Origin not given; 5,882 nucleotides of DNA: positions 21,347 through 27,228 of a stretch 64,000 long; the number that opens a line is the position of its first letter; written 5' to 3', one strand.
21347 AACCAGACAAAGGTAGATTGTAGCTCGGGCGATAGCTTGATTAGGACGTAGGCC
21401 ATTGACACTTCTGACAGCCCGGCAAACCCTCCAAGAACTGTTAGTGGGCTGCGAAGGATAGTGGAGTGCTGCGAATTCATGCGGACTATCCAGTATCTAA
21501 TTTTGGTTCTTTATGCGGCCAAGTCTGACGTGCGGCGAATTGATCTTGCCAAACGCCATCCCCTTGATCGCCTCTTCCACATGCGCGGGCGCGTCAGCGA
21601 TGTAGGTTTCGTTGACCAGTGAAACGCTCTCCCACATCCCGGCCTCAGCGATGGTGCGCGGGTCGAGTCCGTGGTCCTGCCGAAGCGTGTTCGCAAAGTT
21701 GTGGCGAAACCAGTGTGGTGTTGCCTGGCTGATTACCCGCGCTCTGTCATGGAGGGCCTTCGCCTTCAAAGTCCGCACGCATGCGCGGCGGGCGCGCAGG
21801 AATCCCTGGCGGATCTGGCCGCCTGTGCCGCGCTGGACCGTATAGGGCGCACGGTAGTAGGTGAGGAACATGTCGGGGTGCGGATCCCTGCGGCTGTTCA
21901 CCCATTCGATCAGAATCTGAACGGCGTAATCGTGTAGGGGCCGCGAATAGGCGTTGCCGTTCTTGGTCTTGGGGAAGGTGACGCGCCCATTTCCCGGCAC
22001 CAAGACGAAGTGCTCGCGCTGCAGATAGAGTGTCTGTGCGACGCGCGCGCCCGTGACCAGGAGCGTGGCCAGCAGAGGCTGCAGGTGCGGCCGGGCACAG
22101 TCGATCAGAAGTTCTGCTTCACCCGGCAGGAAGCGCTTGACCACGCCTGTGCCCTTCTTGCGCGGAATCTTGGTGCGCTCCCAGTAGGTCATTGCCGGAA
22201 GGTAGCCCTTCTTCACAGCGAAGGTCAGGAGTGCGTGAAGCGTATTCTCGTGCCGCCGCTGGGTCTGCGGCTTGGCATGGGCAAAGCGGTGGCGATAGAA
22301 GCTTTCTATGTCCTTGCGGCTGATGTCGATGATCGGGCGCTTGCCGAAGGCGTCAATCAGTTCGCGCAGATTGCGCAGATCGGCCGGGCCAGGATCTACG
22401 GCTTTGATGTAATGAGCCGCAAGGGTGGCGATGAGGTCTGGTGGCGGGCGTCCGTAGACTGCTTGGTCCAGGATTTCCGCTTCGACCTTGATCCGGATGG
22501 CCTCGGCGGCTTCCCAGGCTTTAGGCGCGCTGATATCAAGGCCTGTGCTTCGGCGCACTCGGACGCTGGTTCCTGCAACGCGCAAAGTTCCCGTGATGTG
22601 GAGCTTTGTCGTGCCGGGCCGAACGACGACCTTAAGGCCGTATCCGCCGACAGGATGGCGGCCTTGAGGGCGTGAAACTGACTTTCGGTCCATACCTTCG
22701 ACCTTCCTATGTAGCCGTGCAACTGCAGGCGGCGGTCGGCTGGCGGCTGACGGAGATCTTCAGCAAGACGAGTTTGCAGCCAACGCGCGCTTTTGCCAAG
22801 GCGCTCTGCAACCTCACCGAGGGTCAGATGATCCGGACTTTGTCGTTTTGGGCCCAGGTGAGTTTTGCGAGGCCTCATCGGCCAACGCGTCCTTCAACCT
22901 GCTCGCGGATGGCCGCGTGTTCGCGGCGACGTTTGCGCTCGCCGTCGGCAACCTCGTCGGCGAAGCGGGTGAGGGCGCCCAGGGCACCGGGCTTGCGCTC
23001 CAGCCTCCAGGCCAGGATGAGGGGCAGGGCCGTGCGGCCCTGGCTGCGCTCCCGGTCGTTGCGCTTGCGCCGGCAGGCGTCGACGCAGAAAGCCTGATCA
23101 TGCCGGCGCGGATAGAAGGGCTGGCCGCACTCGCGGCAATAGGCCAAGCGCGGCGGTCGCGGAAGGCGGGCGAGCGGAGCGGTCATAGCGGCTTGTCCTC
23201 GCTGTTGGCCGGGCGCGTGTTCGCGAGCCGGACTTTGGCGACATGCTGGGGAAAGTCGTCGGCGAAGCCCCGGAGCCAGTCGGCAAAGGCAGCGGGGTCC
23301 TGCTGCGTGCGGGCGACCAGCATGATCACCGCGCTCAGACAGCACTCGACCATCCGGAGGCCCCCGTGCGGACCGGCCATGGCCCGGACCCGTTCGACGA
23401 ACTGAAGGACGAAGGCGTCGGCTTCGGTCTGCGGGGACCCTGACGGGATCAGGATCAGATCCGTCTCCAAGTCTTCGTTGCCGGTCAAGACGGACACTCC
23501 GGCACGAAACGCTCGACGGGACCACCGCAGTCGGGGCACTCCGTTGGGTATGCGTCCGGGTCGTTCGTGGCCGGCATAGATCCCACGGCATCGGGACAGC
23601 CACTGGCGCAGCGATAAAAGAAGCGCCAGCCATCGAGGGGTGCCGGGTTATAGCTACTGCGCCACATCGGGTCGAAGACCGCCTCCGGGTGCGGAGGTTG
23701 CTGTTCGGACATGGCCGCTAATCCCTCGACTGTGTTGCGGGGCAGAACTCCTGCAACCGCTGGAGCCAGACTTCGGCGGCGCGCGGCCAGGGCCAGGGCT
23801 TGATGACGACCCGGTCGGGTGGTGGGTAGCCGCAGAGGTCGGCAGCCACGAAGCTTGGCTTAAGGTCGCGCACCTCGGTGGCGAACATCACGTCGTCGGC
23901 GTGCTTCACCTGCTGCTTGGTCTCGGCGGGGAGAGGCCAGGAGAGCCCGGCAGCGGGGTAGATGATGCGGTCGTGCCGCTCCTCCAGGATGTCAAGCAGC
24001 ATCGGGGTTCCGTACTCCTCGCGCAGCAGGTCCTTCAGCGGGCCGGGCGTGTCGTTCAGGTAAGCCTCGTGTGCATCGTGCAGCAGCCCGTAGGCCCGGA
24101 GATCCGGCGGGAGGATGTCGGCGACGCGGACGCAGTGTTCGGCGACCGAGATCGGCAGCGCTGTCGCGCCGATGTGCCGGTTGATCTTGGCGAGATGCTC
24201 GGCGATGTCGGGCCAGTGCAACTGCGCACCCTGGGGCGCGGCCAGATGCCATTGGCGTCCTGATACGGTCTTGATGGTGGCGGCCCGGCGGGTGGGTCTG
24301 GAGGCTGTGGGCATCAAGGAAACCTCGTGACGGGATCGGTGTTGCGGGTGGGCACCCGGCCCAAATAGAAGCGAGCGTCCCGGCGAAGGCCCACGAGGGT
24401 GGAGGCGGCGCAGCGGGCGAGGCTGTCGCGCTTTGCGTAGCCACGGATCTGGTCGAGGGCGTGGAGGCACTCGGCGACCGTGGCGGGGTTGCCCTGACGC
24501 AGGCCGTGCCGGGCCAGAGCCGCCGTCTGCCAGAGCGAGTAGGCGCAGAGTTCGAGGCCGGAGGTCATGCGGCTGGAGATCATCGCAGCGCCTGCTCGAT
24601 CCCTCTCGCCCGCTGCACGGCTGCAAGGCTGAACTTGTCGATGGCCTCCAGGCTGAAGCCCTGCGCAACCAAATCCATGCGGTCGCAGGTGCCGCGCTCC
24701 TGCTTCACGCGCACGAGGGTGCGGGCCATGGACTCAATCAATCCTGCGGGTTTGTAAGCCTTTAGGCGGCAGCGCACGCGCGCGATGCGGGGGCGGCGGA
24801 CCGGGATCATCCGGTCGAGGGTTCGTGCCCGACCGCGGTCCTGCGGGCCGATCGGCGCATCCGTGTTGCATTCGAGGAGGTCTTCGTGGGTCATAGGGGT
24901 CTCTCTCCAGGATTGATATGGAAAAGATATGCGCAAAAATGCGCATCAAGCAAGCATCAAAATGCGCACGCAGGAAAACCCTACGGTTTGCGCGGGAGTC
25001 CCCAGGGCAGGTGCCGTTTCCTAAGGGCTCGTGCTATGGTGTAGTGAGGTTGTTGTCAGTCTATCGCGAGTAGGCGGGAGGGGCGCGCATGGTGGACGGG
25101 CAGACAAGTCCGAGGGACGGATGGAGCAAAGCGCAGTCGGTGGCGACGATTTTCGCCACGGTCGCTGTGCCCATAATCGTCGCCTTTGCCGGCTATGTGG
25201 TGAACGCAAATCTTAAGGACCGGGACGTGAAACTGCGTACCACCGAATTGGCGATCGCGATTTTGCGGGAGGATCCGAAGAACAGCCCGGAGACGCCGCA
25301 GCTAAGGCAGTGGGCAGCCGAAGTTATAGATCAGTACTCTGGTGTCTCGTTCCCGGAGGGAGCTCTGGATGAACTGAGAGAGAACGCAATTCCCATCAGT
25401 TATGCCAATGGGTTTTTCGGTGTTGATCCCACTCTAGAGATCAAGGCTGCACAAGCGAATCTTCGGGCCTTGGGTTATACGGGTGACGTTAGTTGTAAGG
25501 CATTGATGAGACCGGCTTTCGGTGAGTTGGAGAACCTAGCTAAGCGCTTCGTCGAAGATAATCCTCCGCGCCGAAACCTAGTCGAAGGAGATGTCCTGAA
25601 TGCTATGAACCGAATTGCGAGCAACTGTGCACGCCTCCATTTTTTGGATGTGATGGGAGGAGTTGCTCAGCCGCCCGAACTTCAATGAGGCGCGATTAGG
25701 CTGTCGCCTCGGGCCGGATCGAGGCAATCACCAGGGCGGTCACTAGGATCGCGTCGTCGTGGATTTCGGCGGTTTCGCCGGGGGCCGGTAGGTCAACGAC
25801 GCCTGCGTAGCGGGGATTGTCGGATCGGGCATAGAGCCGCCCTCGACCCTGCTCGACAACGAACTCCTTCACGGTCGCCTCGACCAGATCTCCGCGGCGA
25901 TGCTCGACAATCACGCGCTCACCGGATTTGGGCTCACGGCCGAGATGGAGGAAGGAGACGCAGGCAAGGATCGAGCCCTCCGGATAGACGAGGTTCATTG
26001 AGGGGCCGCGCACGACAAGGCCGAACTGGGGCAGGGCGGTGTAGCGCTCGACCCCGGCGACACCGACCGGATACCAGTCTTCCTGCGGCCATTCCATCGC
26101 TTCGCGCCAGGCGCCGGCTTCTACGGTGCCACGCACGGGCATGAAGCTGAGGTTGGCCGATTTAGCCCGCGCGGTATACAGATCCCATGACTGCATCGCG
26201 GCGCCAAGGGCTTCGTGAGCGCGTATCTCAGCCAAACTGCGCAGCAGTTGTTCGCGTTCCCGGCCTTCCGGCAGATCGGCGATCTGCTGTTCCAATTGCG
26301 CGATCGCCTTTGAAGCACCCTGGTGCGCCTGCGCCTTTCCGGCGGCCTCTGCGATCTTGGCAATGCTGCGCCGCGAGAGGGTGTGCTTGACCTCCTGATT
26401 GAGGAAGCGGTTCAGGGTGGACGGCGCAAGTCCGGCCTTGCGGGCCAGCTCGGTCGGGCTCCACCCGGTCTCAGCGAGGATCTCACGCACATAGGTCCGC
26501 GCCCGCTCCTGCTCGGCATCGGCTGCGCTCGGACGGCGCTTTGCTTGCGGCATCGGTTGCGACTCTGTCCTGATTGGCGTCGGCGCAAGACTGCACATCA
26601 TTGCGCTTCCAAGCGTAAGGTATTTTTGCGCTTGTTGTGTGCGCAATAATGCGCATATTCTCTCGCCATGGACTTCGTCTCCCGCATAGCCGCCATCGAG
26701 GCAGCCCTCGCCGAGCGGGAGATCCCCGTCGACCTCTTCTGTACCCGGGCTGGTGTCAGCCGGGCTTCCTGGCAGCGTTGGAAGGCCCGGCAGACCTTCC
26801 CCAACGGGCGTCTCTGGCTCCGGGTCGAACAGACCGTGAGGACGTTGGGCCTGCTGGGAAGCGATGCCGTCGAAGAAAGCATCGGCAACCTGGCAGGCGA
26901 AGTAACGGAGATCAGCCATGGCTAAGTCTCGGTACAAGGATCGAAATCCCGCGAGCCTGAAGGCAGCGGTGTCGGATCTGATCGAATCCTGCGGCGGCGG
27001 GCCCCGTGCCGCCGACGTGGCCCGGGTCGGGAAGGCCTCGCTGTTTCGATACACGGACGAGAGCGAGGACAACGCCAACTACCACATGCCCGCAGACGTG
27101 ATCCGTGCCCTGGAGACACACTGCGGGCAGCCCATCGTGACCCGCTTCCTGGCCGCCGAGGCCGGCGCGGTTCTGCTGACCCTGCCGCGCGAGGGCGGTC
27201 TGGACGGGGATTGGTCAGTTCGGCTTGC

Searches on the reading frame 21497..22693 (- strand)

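Call 56: search_protein_families(library=pfam, proteins=[window:21497-22693:-], max_evalue=0.01)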
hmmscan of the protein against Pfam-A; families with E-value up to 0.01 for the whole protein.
window:21497-22693:- (398 aa): 2 families
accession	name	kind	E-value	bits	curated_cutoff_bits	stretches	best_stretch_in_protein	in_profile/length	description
PF00589.27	Phage_integrase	-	1.7e-10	41.3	27.1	1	201-369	16-170/172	Phage integrase family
PF22022.2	Phage_int_M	-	0.0054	17.4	27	0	109-164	28-84/96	Phage integrase central domain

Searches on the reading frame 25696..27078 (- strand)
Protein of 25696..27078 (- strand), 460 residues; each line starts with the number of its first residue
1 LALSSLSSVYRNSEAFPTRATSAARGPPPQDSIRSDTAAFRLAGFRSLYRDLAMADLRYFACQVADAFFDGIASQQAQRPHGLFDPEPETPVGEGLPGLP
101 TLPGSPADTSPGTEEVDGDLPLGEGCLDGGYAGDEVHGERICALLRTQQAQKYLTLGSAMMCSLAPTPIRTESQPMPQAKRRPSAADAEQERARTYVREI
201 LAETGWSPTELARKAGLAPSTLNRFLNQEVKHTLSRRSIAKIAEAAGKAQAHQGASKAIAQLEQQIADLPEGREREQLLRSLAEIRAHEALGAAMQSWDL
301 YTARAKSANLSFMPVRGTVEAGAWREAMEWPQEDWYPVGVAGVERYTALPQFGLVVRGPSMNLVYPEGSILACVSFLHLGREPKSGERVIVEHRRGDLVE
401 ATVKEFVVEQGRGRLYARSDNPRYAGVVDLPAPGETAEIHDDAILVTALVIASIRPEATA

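Call 56: search_protein_families(library=pfam, proteins=[window:25696-27078:-], max_evalue=0.01)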
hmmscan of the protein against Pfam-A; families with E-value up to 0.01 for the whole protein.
window:25696-27078:- (460 aa): 5 families
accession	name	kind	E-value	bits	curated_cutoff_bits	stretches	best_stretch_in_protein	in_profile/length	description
PF00717.28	Peptidase_S24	-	2.2e-08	34.3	23.3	1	315-425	2-99/116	Peptidase S24-like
PF13443.12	HTH_26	-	9.1e-08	32.7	22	1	198-245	3-49/63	Cro/C1-type HTH DNA-binding domain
PF01381.28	HTH_3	-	6.1e-05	23.4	23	1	197-247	1-49/55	Helix-turn-helix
PF06892.16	Phage_CP76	-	0.00038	20.8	26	1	201-285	11-96/146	Phage regulatory protein CII (CP76)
PF13560.12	HTH_31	-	0.0035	18.1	27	1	202-247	11-55/64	Helix-turn-helix domain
